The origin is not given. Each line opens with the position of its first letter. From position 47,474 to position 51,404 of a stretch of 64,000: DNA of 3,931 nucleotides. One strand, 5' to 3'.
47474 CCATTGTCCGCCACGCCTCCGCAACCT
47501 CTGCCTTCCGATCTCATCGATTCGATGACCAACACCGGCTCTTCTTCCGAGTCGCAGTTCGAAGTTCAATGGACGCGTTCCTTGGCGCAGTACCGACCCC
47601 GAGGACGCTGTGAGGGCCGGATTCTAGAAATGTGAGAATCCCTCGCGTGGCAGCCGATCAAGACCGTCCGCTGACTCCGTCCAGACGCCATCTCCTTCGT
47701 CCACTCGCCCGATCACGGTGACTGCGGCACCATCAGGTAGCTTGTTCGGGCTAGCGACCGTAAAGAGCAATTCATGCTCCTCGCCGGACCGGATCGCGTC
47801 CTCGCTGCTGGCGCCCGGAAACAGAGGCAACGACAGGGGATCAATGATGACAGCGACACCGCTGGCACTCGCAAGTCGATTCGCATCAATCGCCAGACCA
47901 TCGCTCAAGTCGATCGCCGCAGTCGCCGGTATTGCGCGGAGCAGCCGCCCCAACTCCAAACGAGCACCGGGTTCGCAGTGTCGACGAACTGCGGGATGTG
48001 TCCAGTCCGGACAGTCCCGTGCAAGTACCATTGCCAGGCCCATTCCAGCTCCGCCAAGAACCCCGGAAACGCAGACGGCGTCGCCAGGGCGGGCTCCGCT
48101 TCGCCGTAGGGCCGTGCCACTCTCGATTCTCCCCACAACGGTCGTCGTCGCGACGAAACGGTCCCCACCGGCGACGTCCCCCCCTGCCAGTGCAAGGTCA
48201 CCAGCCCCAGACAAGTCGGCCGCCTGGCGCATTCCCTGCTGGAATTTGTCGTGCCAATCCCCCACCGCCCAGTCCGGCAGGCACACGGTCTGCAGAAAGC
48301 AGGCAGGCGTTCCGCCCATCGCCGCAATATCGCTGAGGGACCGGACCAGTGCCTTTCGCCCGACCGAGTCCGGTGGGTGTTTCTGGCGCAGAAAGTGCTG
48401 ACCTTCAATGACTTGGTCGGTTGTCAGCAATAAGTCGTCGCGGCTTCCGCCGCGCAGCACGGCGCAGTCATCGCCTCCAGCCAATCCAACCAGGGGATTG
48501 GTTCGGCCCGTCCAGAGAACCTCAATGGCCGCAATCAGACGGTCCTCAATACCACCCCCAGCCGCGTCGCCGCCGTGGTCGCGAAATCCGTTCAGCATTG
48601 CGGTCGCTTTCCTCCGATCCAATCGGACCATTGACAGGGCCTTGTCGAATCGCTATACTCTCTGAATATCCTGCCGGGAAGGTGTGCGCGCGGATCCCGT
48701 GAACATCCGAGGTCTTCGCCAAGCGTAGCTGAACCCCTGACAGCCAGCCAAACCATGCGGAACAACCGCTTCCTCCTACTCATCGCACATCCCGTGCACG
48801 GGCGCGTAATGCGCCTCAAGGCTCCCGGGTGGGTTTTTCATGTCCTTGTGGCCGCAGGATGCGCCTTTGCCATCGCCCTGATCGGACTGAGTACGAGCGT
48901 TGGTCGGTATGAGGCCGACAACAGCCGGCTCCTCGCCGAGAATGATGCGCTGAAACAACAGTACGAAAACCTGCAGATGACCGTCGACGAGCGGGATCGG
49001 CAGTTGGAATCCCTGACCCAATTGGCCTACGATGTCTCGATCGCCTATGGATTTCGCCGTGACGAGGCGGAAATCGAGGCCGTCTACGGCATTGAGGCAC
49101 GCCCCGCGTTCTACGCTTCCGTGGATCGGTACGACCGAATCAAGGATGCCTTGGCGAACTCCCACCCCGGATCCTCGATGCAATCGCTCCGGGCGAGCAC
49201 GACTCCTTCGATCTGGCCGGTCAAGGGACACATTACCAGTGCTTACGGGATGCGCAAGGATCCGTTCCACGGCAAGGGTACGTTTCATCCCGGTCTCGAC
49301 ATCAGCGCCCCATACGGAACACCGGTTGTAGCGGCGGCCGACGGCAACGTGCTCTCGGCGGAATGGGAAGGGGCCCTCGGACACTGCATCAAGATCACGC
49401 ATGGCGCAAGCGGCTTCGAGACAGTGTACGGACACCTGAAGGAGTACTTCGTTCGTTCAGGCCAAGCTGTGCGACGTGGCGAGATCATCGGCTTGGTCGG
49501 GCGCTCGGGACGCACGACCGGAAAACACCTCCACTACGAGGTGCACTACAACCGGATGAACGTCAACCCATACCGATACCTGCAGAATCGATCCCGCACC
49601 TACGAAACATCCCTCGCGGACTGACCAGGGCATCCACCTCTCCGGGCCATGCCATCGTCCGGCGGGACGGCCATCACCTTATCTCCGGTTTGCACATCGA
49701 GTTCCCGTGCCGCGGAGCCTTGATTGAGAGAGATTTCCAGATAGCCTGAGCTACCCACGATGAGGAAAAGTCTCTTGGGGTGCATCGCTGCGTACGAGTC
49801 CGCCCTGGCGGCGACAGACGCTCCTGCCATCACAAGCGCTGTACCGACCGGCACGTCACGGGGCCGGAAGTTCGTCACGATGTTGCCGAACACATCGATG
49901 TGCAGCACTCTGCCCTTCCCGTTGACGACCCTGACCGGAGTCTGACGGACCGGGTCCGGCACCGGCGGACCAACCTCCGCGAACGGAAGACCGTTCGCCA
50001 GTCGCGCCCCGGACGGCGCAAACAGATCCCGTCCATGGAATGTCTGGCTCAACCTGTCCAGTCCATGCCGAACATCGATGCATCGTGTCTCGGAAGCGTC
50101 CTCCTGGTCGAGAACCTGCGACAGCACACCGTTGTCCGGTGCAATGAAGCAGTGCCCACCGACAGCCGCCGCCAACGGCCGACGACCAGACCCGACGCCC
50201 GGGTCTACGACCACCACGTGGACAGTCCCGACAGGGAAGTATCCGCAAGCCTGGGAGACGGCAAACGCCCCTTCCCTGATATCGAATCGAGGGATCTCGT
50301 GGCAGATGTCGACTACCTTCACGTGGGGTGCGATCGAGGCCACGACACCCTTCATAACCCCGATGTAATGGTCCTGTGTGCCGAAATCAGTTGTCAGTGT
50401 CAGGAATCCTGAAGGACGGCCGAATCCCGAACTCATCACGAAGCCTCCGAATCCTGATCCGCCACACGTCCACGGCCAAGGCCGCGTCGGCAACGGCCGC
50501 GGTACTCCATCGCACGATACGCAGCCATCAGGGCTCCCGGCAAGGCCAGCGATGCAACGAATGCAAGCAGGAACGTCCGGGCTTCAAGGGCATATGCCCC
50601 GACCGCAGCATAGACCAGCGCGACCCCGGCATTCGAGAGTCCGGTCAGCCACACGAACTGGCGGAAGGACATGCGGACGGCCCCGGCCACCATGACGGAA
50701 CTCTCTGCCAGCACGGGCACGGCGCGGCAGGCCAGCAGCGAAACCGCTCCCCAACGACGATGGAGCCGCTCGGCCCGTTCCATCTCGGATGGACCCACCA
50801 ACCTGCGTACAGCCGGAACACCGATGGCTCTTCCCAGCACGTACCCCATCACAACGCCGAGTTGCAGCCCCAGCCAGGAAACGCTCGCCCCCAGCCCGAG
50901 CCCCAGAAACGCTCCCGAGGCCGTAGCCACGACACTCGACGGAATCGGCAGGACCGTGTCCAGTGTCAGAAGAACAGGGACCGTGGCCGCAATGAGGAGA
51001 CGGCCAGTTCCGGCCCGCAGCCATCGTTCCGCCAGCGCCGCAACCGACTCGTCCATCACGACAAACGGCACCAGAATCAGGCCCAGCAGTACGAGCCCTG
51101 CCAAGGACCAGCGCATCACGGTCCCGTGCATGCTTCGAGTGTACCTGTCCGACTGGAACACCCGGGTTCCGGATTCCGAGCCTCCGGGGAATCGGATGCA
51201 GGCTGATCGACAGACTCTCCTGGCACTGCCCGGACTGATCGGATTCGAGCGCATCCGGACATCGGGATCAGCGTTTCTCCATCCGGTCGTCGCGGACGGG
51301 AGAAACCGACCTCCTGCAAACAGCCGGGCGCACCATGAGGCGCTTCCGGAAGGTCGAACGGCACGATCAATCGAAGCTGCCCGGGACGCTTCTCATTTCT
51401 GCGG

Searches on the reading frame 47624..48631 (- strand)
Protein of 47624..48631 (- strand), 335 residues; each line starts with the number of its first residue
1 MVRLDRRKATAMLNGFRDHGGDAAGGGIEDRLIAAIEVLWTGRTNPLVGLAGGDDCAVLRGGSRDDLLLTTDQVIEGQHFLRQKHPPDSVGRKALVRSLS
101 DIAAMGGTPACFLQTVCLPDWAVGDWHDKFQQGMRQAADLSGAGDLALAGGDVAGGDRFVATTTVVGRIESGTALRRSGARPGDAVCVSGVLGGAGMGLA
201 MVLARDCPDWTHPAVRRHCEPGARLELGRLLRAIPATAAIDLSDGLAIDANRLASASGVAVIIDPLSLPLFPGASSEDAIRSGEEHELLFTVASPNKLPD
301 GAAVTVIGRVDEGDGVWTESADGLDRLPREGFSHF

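Call 87: search_protein_families(library=pfam, proteins=[window:47624-48631:-], max_evalue=0.00001)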
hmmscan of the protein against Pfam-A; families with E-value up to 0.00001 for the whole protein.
window:47624-48631:- (335 aa): 2 families
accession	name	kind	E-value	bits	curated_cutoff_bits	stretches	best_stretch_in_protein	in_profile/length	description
PF00586.29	AIRS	-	5.3e-21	75.6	24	1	53-169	1-112/112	AIR synthase related protein, N-terminal domain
PF02769.27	AIRS_C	-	1e-07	32.7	23.1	1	181-315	1-150/156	AIR synthase related protein, C-terminal domain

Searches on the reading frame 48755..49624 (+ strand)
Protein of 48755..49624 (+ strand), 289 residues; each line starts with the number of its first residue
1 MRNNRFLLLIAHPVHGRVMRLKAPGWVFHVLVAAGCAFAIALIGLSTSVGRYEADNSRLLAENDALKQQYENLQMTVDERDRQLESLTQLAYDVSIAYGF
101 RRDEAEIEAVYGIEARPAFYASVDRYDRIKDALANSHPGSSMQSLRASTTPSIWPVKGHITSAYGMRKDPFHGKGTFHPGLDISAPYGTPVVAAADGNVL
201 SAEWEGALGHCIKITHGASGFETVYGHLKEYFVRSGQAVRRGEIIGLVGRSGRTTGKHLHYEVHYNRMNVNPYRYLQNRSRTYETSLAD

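Call 87: search_protein_families(library=pfam, proteins=[window:48755-49624:+], max_evalue=0.00001)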
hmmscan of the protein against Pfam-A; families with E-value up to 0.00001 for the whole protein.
window:48755-49624:+ (289 aa): 1 family
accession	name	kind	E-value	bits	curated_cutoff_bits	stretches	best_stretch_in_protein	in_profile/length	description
PF01551.29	Peptidase_M23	-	2.4e-31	108.2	28.7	1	177-272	2-96/96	Peptidase family M23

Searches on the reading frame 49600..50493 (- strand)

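Call 87: search_protein_families(library=pfam, proteins=[window:49600-50493:-], max_evalue=0.00001)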
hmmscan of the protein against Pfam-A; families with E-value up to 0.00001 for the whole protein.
window:49600-50493:- (297 aa): 2 families
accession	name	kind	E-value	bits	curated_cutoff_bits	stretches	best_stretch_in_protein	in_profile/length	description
PF01887.21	SAM_HAT_N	-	9.3e-55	184.8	26.3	1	31-175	1-145/145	SAM hydroxide adenosyltransferase N-terminal domain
PF20257.3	SAM_HAT_C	-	8.3e-19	68.1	25.5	1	194-273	1-83/84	SAM hydroxide adenosyltransferase C-terminal domain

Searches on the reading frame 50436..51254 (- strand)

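Call 87: search_protein_families(library=pfam, proteins=[window:50436-51254:-], max_evalue=0.00001)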
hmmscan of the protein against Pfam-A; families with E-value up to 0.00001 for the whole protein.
window:50436-51254:- (272 aa): 1 family
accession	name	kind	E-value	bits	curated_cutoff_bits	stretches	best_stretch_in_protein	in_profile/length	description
PF09335.16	VTT_dom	-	9.9e-19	68.5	33.9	1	104-220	1-122/123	VTT domain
